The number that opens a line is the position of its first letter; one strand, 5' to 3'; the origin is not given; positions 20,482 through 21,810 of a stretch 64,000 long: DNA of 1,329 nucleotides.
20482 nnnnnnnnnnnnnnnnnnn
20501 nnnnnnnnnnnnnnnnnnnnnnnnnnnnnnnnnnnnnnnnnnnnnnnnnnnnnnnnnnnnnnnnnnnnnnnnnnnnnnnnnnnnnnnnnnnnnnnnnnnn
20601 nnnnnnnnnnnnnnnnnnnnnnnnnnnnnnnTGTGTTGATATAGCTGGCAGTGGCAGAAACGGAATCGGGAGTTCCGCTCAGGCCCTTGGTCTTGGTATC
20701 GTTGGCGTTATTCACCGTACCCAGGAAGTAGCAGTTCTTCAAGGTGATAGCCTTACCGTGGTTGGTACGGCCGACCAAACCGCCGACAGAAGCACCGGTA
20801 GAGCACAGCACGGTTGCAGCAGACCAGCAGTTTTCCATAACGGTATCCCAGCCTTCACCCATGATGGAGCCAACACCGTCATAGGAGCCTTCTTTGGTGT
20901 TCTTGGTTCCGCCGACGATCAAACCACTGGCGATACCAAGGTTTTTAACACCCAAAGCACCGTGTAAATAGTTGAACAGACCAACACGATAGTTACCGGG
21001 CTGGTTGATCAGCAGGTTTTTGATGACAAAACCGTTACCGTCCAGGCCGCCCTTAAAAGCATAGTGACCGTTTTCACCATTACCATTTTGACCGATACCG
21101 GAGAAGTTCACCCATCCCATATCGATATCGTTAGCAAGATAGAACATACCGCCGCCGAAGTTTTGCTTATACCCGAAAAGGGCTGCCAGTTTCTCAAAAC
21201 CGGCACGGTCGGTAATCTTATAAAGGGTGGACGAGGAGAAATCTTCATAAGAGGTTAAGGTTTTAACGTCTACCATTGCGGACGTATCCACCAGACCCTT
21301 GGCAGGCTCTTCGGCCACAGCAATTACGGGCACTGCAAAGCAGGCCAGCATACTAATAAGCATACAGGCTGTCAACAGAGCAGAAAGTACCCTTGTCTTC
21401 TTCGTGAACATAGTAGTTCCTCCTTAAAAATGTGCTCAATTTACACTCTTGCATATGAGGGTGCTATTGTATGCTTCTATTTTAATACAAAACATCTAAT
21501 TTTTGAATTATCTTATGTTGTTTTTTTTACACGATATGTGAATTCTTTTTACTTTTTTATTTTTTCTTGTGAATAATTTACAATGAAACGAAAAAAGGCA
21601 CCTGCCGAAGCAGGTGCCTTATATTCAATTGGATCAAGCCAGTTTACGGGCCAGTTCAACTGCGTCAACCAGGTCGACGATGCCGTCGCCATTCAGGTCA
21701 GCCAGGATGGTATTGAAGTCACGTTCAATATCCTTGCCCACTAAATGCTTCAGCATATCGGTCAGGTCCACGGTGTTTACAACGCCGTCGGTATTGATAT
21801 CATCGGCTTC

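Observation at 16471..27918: Tandem pair of giant secreted beta-helix paralogs, each ending in a cohesin-like module fused directly to a dockerin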

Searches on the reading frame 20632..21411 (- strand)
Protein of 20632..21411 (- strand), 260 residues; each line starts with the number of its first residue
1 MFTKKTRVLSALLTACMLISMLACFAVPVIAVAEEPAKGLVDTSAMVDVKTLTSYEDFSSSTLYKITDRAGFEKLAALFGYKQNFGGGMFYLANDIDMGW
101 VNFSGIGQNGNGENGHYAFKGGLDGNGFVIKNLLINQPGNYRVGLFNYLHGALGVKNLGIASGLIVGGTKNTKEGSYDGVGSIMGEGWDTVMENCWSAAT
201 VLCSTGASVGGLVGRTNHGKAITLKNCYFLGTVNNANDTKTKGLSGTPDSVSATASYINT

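Call 47: find_related_loci(query=A2, collection=genome_contigs, flank=10000)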
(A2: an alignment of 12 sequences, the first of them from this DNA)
Query A2 (260 aa) in genome_contigs; peptide patterns used: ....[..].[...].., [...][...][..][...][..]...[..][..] (x = any residue, [..] = any of these).
225 stretches matched a pattern; 79 encode a relative of the query (tblastn E <= 1e-3); 78 distinct loci.
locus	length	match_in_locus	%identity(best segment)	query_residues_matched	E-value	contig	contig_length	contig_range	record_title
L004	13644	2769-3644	55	1-258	3e-95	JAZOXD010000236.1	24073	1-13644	MAG: Eubacteriales bacterium isolate T1900045516_YK20190210.MAGScoT_cleanbin_000025 SGB_7611_k141_8404, whole genome sho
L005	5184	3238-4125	49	1-258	1e-85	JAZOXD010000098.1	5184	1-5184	MAG: Eubacteriales bacterium isolate T1900045516_YK20190210.MAGScoT_cleanbin_000025 SGB_7611_k141_1079664, whole genome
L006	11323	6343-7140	56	1-258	8e-80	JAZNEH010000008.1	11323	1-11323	MAG: Eubacteriales bacterium isolate T1900044722_TS20190188.MAGScoT_cleanbin_000021 SGB_1912_k141_2400181, whole genome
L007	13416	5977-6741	53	1-244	3e-72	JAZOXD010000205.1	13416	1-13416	MAG: Eubacteriales bacterium isolate T1900045516_YK20190210.MAGScoT_cleanbin_000025 SGB_7611_k141_397783, whole genome s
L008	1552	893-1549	51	1-202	4e-62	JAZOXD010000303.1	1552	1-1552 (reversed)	MAG: Eubacteriales bacterium isolate T1900045516_YK20190210.MAGScoT_cleanbin_000025 SGB_7611_k141_2239727, whole genome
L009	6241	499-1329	42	1-255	2e-53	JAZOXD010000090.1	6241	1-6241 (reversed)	MAG: Eubacteriales bacterium isolate T1900045516_YK20190210.MAGScoT_cleanbin_000025 SGB_7611_k141_3931344, whole genome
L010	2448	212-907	49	1-231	1e-50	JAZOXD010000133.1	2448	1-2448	MAG: Eubacteriales bacterium isolate T1900045516_YK20190210.MAGScoT_cleanbin_000025 SGB_7611_k141_3901981, whole genome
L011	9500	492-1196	48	1-235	1e-49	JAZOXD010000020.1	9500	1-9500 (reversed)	MAG: Eubacteriales bacterium isolate T1900045516_YK20190210.MAGScoT_cleanbin_000025 SGB_7611_k141_3805976, whole genome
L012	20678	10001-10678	41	1-233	8e-38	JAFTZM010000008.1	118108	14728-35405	MAG: Clostridia bacterium isolate RGIG4291 Roe_deer_Colon.Co__c625553, whole genome shotgun sequence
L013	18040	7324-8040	38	1-257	1e-33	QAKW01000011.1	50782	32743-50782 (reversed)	MAG: Clostridiales bacterium isolate CIM:MAG 1396 contig_171579, whole genome shotgun sequence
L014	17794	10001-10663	40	1-233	3e-33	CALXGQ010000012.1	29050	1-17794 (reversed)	MAG: uncultured Clostridia bacterium isolate E08__bin50 genome assembly, contig: E08__k127_8221285, whole genome shotgun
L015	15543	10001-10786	36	1-258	7e-33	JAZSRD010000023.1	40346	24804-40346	MAG: Eubacteriales bacterium isolate T1900044540_TS20190006.MAGScoT_cleanbin_000007 SGB_55_k141_2249084, whole genome sh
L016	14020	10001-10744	37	1-239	4e-32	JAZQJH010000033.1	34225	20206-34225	MAG: Eubacteriales bacterium isolate T1900044621_TS20190087.MAGScoT_cleanbin_000007 SGB_886_k141_442682, whole genome sh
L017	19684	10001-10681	39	1-235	4e-32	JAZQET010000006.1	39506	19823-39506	MAG: Eubacteriales bacterium isolate T1900044633_TS20190099.MAGScoT_cleanbin_000067 SGB_1100_k141_48826, whole genome sh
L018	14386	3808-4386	40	1-197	3e-31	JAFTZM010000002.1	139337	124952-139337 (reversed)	MAG: Clostridia bacterium isolate RGIG4291 Roe_deer_Colon.Co__c409824, whole genome shotgun sequence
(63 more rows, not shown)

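Call 97: search_solved_structures(query=A2, max_evalue=1, show_alignments=2)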
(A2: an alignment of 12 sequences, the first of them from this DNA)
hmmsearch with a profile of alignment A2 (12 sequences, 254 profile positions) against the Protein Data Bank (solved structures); distinct sequences matched with E-value up to 1: 7.
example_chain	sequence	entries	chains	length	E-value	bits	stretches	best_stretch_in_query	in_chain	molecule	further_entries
3n6z_A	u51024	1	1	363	4.4e-13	52.3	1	58-248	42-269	putative immunoglobulin A1 protease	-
6xjb_A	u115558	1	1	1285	0.0061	19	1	131-253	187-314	Immunoglobulin A1 protease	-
7jgj_A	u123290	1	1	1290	0.0062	19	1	131-253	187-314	Immunoglobulin A1 protease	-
6xja_P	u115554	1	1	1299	0.0063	19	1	131-253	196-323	Immunoglobulin A1 protease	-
4r58_A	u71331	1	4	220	0.089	15.2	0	41-82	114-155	Leucine Rich Repeat protein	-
2a3m_A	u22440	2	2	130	0.69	12.3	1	15-68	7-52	COG3005: Nitrate/TMAO reductases, membrane-bound tetraheme cytochrome c subunit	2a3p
9egp_A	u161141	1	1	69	0.76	12.2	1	4-49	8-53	Geopilin domain 1 protein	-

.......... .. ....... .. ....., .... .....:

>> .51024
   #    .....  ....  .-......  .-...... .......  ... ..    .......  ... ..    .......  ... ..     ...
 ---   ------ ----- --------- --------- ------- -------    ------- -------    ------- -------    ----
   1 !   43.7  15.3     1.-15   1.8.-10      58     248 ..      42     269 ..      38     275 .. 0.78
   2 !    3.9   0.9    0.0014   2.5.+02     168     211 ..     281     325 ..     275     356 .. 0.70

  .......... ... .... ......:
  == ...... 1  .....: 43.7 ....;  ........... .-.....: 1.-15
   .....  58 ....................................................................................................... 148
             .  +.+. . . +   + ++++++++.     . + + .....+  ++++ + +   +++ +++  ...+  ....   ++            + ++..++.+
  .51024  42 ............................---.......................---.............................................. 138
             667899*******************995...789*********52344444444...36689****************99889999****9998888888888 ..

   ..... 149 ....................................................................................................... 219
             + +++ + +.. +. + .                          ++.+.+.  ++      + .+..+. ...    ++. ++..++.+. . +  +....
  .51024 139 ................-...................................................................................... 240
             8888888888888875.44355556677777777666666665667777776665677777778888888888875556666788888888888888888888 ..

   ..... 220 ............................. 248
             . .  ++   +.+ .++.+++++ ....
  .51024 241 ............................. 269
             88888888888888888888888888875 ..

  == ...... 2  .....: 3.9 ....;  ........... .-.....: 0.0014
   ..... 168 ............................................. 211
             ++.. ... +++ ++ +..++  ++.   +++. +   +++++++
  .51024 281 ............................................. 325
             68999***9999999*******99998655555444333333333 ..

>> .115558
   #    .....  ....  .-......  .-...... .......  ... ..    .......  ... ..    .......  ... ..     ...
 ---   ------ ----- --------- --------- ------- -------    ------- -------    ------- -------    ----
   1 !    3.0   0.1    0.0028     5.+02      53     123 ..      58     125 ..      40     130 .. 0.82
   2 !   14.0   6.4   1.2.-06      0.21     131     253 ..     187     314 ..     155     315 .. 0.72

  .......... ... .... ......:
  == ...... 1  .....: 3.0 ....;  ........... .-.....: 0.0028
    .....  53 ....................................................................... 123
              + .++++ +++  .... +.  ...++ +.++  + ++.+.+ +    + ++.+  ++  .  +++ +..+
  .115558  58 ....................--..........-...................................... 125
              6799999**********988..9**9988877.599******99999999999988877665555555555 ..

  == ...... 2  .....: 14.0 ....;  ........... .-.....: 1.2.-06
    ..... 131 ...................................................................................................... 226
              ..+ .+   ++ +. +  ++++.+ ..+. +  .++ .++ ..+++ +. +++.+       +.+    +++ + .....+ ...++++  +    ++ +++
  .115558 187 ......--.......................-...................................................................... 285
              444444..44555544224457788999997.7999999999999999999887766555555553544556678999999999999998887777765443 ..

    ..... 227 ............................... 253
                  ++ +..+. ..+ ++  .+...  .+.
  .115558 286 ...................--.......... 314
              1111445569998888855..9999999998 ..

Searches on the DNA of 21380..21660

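Call 67: search_rna_families(source=window, start=21380, end=21660, threshold=evalue, max_evalue=1)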
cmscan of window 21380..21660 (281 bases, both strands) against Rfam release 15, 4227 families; matches with E-value up to 1: 6.
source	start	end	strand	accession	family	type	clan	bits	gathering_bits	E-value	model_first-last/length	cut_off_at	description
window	21541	21624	+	RF01859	Phe_leader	Cis-reg; leader;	-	25.6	55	0.025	1-125/125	no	Phenylalanine leader peptide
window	21569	21620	+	RF02844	RefA9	Gene; antisense;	-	25.2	49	0.064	1-64/64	no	Enterococcus sRNA A9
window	21523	21633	+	RF00121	MicC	Gene; sRNA;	-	23.2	90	0.22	1-123/123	no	MicC RNA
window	21572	21625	+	RF02064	STnc370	Gene; sRNA;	-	22.4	54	0.97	1-71/71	no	Enterobacterial sRNA STnc370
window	21595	21660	-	RF02144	rsmX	Gene;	CL00106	15.8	56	0.77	36-114/114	5'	rsmX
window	21569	21622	+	RF02503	Atu_C9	Gene; sRNA;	-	14.7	40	0.057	129-192/192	no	Rhizobiales sRNA Atu_C9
